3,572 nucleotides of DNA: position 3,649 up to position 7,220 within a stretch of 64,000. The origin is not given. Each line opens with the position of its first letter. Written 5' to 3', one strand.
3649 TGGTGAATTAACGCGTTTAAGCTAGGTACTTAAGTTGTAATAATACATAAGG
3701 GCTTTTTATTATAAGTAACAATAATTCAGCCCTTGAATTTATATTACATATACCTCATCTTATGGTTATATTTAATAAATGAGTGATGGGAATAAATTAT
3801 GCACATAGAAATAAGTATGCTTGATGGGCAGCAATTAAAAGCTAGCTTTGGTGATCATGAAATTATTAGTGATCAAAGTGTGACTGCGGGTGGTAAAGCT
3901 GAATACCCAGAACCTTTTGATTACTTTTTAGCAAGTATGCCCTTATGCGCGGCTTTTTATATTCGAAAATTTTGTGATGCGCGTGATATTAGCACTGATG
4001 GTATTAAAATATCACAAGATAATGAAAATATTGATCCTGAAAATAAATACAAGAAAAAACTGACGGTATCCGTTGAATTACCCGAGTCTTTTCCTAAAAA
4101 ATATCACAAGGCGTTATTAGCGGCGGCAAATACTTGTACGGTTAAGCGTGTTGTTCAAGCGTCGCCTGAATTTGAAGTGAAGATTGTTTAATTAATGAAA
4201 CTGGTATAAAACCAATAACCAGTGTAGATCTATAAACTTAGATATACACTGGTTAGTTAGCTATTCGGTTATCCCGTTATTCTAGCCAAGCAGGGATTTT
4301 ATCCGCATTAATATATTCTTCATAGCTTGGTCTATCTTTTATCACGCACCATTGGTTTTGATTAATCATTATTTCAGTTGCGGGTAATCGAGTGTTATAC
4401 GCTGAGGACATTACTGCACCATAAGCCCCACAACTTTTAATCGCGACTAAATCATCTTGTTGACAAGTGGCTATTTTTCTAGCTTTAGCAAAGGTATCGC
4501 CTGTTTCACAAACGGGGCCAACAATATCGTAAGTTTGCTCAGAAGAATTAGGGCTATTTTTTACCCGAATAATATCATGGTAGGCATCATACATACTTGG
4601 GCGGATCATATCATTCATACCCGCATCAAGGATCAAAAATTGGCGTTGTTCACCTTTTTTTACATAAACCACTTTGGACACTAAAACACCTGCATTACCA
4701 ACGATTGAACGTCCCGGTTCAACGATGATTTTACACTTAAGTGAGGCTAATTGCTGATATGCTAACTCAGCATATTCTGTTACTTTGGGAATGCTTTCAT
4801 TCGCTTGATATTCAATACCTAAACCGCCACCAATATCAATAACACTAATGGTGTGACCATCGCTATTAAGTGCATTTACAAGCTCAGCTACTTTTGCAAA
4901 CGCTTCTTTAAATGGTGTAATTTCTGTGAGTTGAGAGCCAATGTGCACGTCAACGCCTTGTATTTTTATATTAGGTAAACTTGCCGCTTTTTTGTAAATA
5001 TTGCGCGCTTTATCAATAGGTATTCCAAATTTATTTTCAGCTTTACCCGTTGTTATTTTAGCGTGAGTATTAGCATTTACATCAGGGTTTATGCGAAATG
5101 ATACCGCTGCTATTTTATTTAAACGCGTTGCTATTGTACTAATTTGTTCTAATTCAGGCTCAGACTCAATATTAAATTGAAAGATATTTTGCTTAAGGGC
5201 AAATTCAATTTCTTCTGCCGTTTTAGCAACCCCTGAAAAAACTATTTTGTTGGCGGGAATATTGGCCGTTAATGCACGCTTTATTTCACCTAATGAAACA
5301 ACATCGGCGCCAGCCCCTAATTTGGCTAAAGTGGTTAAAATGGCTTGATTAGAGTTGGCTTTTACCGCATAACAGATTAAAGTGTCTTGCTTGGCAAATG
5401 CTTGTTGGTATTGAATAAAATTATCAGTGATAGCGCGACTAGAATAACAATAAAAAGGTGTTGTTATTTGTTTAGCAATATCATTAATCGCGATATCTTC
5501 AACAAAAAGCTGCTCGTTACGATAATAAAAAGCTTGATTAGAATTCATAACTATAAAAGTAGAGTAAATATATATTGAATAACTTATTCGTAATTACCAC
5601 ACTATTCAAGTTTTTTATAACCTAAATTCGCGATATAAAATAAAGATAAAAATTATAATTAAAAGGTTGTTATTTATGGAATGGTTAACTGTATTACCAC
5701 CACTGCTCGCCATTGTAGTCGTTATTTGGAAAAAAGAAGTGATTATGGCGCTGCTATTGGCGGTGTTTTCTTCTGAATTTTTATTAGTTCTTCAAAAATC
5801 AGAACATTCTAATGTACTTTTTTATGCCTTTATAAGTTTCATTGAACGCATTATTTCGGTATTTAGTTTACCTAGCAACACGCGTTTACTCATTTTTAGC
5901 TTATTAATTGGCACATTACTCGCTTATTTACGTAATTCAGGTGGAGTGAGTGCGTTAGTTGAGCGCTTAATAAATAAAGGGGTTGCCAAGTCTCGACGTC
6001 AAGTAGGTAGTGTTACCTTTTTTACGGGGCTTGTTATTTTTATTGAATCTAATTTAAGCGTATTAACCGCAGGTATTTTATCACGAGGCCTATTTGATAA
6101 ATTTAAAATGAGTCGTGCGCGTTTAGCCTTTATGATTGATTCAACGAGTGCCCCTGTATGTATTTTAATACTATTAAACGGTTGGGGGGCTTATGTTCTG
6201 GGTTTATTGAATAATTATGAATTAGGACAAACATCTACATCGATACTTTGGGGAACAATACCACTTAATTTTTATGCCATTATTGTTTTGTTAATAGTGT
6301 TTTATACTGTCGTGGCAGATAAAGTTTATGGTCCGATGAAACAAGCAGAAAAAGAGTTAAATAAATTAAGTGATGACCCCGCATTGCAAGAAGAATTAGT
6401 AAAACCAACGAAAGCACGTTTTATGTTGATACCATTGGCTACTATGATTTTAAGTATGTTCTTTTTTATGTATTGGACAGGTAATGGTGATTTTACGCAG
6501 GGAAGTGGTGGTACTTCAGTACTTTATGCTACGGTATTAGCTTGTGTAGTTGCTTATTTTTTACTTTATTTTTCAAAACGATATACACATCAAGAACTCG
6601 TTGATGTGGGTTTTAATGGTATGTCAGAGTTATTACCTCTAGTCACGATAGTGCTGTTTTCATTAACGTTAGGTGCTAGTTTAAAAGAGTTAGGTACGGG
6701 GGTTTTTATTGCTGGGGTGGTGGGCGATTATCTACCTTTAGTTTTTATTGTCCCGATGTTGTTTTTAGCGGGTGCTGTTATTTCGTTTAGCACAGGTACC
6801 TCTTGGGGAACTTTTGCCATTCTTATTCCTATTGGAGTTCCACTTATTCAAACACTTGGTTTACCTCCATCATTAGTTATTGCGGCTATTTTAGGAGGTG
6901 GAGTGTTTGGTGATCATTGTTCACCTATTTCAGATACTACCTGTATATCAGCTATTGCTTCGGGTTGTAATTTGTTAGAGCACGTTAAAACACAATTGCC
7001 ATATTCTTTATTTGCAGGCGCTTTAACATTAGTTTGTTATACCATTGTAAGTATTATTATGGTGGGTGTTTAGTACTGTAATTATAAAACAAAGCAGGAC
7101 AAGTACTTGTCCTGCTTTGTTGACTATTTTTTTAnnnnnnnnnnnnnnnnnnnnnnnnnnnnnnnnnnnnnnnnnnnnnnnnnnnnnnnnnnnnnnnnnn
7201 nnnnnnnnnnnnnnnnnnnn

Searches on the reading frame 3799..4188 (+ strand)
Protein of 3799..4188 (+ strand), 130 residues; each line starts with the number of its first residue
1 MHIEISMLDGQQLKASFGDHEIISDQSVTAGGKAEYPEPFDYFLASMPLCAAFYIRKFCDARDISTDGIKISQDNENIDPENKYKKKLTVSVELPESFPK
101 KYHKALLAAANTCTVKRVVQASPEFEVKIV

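Call 22: search_protein_families(library=pfam, proteins=[window:3799-4188:+], max_evalue=0.001)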
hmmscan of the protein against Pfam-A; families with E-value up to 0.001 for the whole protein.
window:3799-4188:+ (130 aa): 1 family
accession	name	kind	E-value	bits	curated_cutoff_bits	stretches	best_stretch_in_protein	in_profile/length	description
PF02566.24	OsmC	-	2.2e-11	44.5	27.5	1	32-128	1-100/100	OsmC-like protein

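Call 23: find_encoding_contigs(protein=window:3799-4188:+, flank=10000, max_places=6)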
Protein window:3799-4188:+ (130 aa): 6 contigs read that carry it; 5 places shown.
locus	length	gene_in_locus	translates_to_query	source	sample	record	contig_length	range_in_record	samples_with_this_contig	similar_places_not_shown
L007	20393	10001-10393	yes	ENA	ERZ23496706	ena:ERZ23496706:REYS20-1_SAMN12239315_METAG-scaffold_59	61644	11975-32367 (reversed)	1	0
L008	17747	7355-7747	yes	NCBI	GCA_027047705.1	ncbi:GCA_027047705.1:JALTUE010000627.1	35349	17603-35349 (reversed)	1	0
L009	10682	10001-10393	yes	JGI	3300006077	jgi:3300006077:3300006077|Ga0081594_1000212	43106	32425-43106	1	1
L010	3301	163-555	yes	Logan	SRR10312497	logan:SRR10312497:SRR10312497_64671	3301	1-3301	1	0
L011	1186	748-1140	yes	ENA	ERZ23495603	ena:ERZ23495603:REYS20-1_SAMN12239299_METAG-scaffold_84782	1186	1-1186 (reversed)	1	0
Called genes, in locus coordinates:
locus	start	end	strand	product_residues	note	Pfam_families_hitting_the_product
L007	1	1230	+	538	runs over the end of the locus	PF00370:FGGY_N, PF02782:FGGY_C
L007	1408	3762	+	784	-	PF16655:PhoD_N, PF09423:PhoD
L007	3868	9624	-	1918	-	PF13195:DUF4011, PF00270:DEAD (faint), PF13086:AAA_11, PF13245:AAA_19 (faint), PF13604:AAA_30 (faint), PF13086:AAA_11 (weak), PF13087:AAA_12, PF18741:MTES_1575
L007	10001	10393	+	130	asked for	PF02566:OsmC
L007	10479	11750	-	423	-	PF00278:Orn_DAP_Arg_deC, PF01168:Ala_racemase_N, PF02784:Orn_Arg_deC_N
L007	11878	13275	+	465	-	PF03553:Na_H_antiporter, PF03606:DcuC (weak)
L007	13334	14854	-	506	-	PF00171:Aldedh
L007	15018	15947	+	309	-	PF06719:AraC_N, PF00165:HTH_AraC, PF12833:HTH_18, PF00165:HTH_AraC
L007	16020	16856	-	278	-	-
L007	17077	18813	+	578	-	PF03553:Na_H_antiporter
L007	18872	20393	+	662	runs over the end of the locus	PF00933:Glyco_hydro_3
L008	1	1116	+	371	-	?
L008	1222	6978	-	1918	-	PF13195:DUF4011, PF00270:DEAD (faint), PF13086:AAA_11, PF13245:AAA_19 (faint), PF13604:AAA_30 (faint), PF13086:AAA_11 (weak), PF13087:AAA_12, PF18741:MTES_1575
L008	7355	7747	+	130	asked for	PF02566:OsmC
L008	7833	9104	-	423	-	PF00278:Orn_DAP_Arg_deC, PF01168:Ala_racemase_N, PF02784:Orn_Arg_deC_N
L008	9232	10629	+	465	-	PF03553:Na_H_antiporter, PF03606:DcuC (weak)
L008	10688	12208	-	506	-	PF00171:Aldedh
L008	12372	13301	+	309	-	PF06719:AraC_N, PF00165:HTH_AraC, PF12833:HTH_18, PF00165:HTH_AraC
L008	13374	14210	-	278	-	-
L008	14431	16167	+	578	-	PF03553:Na_H_antiporter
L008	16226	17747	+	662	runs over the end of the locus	PF00933:Glyco_hydro_3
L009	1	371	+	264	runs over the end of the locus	-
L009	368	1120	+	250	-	-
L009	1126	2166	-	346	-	PF12625:Arabinose_bd, PF00165:HTH_AraC (faint), PF12833:HTH_18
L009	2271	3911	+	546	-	PF01565:FAD_binding_4, PF02913:FAD-oxidase_C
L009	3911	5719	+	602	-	PF01266:DAO, PF16901:DAO_C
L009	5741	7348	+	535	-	PF00370:FGGY_N, PF02782:FGGY_C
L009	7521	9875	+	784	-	PF16655:PhoD_N, PF09423:PhoD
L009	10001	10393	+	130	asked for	PF02566:OsmC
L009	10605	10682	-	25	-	?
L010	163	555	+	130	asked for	PF02566:OsmC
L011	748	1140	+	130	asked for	PF02566:OsmC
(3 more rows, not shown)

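Call 30: search_protein_families(library=ncbifam, proteins=[L007:3871-9624:-], max_evalue=0.00001)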
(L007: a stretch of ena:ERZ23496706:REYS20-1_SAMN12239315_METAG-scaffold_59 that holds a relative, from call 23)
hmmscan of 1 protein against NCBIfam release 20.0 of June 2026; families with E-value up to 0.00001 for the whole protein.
L007:3871-9624:- (1918 aa): 6 families
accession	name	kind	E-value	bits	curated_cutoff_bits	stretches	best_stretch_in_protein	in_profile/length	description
NF058533.1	antiphage_ProA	equivalog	0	1868.7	1500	1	20-1881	1-1883/1903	anti-phage protein ProA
NF042953.1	Hhe_antiphage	equivalog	1.2e-247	825.2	2000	2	1014-1786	959-1738/1797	DUF4011 domain-containing anti-phage protein Hhe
TIGR00376.1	TIGR00376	hypoth_equivalog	5.1e-27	94.6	348.9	2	642-790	124-271/639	IGHMBP2 family helicase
NF040671.1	PLuB_AAA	exception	2.1e-24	85.1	999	2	1325-1581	961-1231/1256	PLuB system helicase-like protein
TIGR01448.2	helicase_RecD2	equivalog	1.9e-08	32.9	500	0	653-728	291-366/713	SF1B family DNA helicase RecD2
TIGR01447.1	recD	equivalog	8.9e-06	24.5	310.15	0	1325-1475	261-409/597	exodeoxyribonuclease V subunit alpha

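Call 31: search_protein_families(library=pfam, proteins=[L007:3871-9624:-], max_evalue=0.01)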
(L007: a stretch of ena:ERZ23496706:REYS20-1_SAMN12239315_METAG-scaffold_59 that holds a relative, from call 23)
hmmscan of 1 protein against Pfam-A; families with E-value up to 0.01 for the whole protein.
L007:3871-9624:- (1918 aa): 11 families
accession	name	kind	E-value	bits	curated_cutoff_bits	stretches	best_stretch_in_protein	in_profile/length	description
PF13195.11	DUF4011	-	1e-41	143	22.2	1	392-565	1-158/158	Protein of unknown function (DUF4011)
PF18741.7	MTES_1575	-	4.8e-33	113.5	38.2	1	1631-1728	1-96/96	REase_MTES_1575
PF13086.12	AAA_11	-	1.9e-18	67.6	27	2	680-806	3-140/257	AAA domain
PF13087.12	AAA_12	-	3.3e-17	63.1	27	1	1384-1580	4-192/195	AAA domain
PF13604.12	AAA_30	-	4.3e-08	33.5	27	1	680-737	3-62/191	AAA domain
PF13245.12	AAA_19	-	8.5e-08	32.9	25.1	0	684-733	2-53/134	AAA domain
PF00270.35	DEAD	-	1.9e-05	24.9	26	1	683-768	4-93/167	DEAD/DEAH box helicase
PF01443.25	Viral_helicase1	-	3.2e-05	24.3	21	0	1316-1376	47-111/228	Viral superfamily 1 RNA helicase core domain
PF04480.18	DUF559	-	0.00059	20.1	20.6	1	1674-1728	57-108/109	Protein of unknown function (DUF559)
PF04851.21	ResIII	-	0.0011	19.3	22.5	1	691-759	21-94/164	Type III restriction enzyme, res subunit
PF10881.14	DUF2726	-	0.0011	19.2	24.7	0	1652-1713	54-113/126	Protein of unknown function (DUF2726)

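Call 48: find_related_loci(query=L007:3871-9624:-, collection=genome_contigs, flank=10000)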
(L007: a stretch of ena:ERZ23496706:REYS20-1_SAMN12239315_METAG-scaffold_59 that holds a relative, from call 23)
Query L007:3871-9624:- (1918 aa) in genome_contigs; peptide patterns used: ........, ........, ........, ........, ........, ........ (x = any residue, [..] = any of these).
37 stretches matched a pattern; 8 encode a relative of the query (tblastn E <= 1e-3); 7 distinct loci.
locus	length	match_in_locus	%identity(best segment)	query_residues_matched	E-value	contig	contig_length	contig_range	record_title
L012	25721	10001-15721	94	9-1913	0e+0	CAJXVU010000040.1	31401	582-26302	MAG TPA_asm: uncultured Bacteroidetes bacterium isolate SRR3580189_bin.47_MetaBAT_v2.12.1_MAG genome assembly, contig: N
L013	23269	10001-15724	87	9-1914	0e+0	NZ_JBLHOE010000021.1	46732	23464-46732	MAG: Sulfurimonas sp. isolate 3300055726_18 Ga0535650_0000712, whole genome shotgun sequence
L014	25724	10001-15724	86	8-1913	0e+0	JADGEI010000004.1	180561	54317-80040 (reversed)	MAG: Alcanivoracaceae bacterium isolate BB32 NODE_67_length_180561_cov_5.919302, whole genome shotgun sequence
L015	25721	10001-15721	94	9-1913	0e+0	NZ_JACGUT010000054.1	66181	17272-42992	Colwellia sp. MB3u-41 NODE_1112318_length_66181_cov_22.0, whole genome shotgun sequence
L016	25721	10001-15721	94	9-1913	0e+0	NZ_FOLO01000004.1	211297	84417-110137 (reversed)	Pseudoalteromonas denitrificans DSM 6059, whole genome shotgun sequence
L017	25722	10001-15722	87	9-1913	0e+0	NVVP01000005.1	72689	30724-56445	MAG: Gammaproteobacteria bacterium isolate NORP60 Contig_source1383C_963, whole genome shotgun sequence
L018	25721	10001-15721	90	9-1913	0e+0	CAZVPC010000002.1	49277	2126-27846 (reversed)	MAG TPA_asm: uncultured Pseudoalteromonadaceae bacterium isolate SRP216583_co2_123 genome assembly, contig: NODE_328_len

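Call 83: search_protein_families(library=padloc, proteins=[L012:9180-9899:+, L016:15757-17598:+, L007:3871-9624:-], max_evalue=0.001)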
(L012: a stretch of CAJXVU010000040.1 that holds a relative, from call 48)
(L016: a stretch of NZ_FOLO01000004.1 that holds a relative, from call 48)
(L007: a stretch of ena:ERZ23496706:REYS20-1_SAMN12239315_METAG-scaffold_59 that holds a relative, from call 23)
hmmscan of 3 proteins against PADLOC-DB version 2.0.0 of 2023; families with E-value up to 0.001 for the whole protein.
L012:9180-9899:+ (240 aa): 0 families

L016:15757-17598:+ (614 aa): 0 families

L007:3871-9624:- (1918 aa): 8 families
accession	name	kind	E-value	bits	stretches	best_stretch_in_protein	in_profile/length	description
PDLC05009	PDC-S37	-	0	1119.6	1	385-1840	9-1459/1550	-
PDLC02194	Hhe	-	8.4e-176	584.9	2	1152-1771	1202-1823/1911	-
PDLC03920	MkoA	-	3.3e-30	103.1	2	1325-1583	790-1077/1112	-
PDLC03924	MkoC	-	8.9e-26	88.3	2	1399-1587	773-949/1136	-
PDLC03921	MkoA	-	2.5e-13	46.7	2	647-741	1003-1092/1607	-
PDLC04140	mad8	-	8.8e-06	23.4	1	696-782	30-129/314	mads_8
PDLC02895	DpdJ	-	0.0002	16.3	0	1326-1365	192-234/2112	DpdJ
PDLC01734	typeIV_RecD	-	0.00032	17.1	0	1327-1364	435-475/763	RecD_0_IVD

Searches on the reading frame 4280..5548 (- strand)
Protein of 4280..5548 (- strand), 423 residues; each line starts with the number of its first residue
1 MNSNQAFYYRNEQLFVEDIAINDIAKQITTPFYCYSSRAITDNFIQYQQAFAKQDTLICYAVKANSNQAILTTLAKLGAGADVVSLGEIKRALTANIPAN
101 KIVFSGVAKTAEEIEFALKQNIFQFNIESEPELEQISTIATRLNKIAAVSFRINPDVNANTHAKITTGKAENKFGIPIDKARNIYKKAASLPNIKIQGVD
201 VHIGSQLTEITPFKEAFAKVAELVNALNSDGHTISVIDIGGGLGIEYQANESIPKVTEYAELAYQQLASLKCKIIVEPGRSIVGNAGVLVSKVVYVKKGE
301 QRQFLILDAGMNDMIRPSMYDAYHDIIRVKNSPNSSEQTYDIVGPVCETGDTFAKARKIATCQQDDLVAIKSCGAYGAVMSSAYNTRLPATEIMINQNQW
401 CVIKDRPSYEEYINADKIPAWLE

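Call 21: list_cluster_members(proteins=[window:4280-5548:-, window:3799-4188:+, window:7135-8652:-, window:57541-61017:+])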
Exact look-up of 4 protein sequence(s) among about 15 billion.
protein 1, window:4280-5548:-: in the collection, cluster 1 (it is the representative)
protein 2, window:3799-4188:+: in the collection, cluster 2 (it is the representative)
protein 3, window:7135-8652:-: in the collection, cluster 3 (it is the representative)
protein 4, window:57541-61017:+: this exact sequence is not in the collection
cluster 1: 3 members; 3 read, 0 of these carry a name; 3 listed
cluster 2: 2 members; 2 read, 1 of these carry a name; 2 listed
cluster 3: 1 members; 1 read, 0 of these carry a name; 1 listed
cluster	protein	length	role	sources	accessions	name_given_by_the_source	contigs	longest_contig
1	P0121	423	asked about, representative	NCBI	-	-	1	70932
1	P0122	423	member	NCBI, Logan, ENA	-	-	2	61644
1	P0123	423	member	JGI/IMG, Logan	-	-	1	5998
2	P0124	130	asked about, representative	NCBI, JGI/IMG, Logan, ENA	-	-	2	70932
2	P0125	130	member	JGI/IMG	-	ribosomal protein S12 methylthiotransferase accessory factor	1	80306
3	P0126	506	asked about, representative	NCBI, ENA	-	-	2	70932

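Call 22: search_protein_families(library=pfam, proteins=[window:4280-5548:-], max_evalue=0.001)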
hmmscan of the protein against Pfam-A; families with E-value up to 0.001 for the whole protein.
window:4280-5548:- (423 aa): 3 families
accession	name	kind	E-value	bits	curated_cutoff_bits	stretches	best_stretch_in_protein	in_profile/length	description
PF02784.22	Orn_Arg_deC_N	-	6.3e-66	222.7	23.4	1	39-283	3-246/247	Pyridoxal-dependent decarboxylase, pyridoxal binding domain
PF00278.28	Orn_DAP_Arg_deC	-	1.4e-29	102.6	23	1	32-374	1-95/95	Pyridoxal-dependent decarboxylase, C-terminal sheet domain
PF01168.26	Ala_racemase_N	-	1.2e-11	45.3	24.1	1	38-236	4-190/220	Alanine racemase, N-terminal domain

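Call 84: find_homologous_proteins(query=window:4280-5548:-, max_evalue=1e-50)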
Query window:4280-5548:- (423 aa): 8000 proteins with E <= 1e-50 among 8000 candidates; the best 120 are listed.
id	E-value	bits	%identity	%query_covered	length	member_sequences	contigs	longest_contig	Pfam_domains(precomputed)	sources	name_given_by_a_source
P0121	2.4e-276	934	100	100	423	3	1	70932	PF02784.23,PF00278.29,PF01168.27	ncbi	-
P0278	1.6e-254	862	92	100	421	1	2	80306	PF02784.23,PF00278.29,PF01168.27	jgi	jgi:diaminopimelate decarboxylase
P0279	1.8e-222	756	80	100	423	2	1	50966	PF02784.23,PF00278.29,PF01168.27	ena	-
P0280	4.1e-188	643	68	100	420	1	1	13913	PF02784.23,PF00278.29,PF01168.27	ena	-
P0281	1.6e-186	638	68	99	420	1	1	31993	PF02784.23,PF00278.29,PF01168.27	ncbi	-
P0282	2.7e-186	637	66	100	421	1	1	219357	PF02784.23,PF00278.29,PF01168.27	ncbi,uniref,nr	ncbi:diaminopimelate decarboxylase [Litorilituus lipolyticus]|uniref:Diaminopimelate decarboxylase n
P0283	4.4e-186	637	67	100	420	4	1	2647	PF02784.23,PF00278.29,PF01168.27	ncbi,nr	ncbi:MAG: diaminopimelate decarboxylase [Colwellia sp.]|nr:diaminopimelate decarboxylase [Colwellia 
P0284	5.2e-186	636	68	100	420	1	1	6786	PF02784.23,PF00278.29,PF01168.27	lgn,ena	-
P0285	6.1e-186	636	67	100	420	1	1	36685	PF02784.23,PF00278.29,PF01168.27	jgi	jgi:diaminopimelate decarboxylase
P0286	6.8e-186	636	67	100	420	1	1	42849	PF02784.23,PF00278.29,PF01168.27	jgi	jgi:diaminopimelate decarboxylase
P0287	6.9e-186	636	66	100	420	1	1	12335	PF02784.23,PF00278.29,PF01168.27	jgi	jgi:diaminopimelate decarboxylase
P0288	9.9e-186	635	66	100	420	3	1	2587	PF02784.23,PF00278.29,PF01168.27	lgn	-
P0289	1.8e-185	635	67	100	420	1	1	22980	PF02784.23,PF00278.29,PF01168.27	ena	-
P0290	3.4e-185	634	68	100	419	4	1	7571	PF02784.23,PF00278.29,PF01168.27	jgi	-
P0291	4.1e-185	633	67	100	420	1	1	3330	PF02784.23,PF00278.29,PF01168.27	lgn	-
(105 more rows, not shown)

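Call 85: find_encoding_contigs(protein=P0278, flank=10000, max_places=2)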
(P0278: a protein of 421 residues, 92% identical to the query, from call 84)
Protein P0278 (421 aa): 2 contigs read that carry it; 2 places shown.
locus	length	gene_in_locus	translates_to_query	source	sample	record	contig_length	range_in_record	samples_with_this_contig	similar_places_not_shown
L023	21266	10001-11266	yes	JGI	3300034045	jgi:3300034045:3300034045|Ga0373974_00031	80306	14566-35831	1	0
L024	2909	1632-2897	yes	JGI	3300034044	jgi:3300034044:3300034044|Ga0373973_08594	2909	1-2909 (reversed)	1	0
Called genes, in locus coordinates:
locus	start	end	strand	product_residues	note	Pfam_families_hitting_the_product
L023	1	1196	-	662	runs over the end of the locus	PF00933:Glyco_hydro_3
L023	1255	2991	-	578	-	PF03553:Na_H_antiporter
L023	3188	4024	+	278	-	-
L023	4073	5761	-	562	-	PF01019:G_glu_transpept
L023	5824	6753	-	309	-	PF06719:AraC_N, PF00165:HTH_AraC, PF12833:HTH_18, PF00165:HTH_AraC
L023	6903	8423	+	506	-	PF00171:Aldedh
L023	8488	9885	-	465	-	PF03553:Na_H_antiporter, PF03606:DcuC (weak)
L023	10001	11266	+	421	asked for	PF00278:Orn_DAP_Arg_deC, PF01168:Ala_racemase_N, PF02784:Orn_Arg_deC_N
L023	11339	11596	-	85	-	-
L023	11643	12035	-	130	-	PF02566:OsmC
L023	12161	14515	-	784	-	PF16655:PhoD_N, PF09423:PhoD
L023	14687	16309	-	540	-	PF00370:FGGY_N, PF02782:FGGY_C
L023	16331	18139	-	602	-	PF01266:DAO, PF16901:DAO_C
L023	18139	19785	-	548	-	PF01565:FAD_binding_4, PF02913:FAD-oxidase_C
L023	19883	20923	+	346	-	PF12625:Arabinose_bd, PF00165:HTH_AraC (faint), PF12833:HTH_18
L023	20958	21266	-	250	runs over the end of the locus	-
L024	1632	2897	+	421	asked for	PF00278:Orn_DAP_Arg_deC, PF01168:Ala_racemase_N, PF02784:Orn_Arg_deC_N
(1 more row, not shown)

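Call 86: find_encoding_contigs(protein=P0279, flank=10000, max_places=2)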
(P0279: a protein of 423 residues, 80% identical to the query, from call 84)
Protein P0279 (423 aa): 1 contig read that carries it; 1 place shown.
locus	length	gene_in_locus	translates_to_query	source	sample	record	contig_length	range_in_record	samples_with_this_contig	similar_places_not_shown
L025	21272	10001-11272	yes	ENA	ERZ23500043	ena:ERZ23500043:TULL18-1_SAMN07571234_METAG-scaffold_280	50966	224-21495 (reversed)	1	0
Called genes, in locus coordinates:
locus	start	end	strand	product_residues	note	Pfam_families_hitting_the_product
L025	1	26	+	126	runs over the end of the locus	PF11399:DUF3192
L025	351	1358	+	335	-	PF00180:Iso_dh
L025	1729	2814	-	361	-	PF18125:RlmM_FDX, PF21239:RLMM_N, PF01728:FtsJ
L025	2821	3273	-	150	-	PF04241:DUF423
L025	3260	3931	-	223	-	PF12146:Hydrolase_4 (weak), PF20408:Abhydrolase_11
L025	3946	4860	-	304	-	PF00126:HTH_1, PF03466:LysR_substrate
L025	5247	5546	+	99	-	-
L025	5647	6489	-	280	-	PF00793:DAHP_synth_1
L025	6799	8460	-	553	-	PF00144:Beta-lactamase, PF11954:DUF3471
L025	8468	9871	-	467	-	PF03553:Na_H_antiporter, PF03606:DcuC (weak)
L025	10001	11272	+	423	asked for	PF00278:Orn_DAP_Arg_deC, PF01168:Ala_racemase_N, PF02784:Orn_Arg_deC_N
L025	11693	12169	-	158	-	PF11663:Toxin_YhaV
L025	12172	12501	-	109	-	PF15937:PrlF_antitoxin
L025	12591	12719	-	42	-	-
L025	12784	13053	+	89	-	PF00278:Orn_DAP_Arg_deC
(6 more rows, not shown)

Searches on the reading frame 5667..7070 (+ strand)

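Call 22: search_protein_families(library=pfam, proteins=[window:5667-7070:+], max_evalue=0.001)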
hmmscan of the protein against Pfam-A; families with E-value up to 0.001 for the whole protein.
window:5667-7070:+ (468 aa): 2 families
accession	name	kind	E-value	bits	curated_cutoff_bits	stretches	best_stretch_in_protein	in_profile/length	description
PF03553.21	Na_H_antiporter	-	1.1e-41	143.5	23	1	176-462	13-302/303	Na+/H+ antiporter family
PF03606.21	DcuC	-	9.2e-06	24.9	23.1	1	197-458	199-454/461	C4-dicarboxylate anaerobic carrier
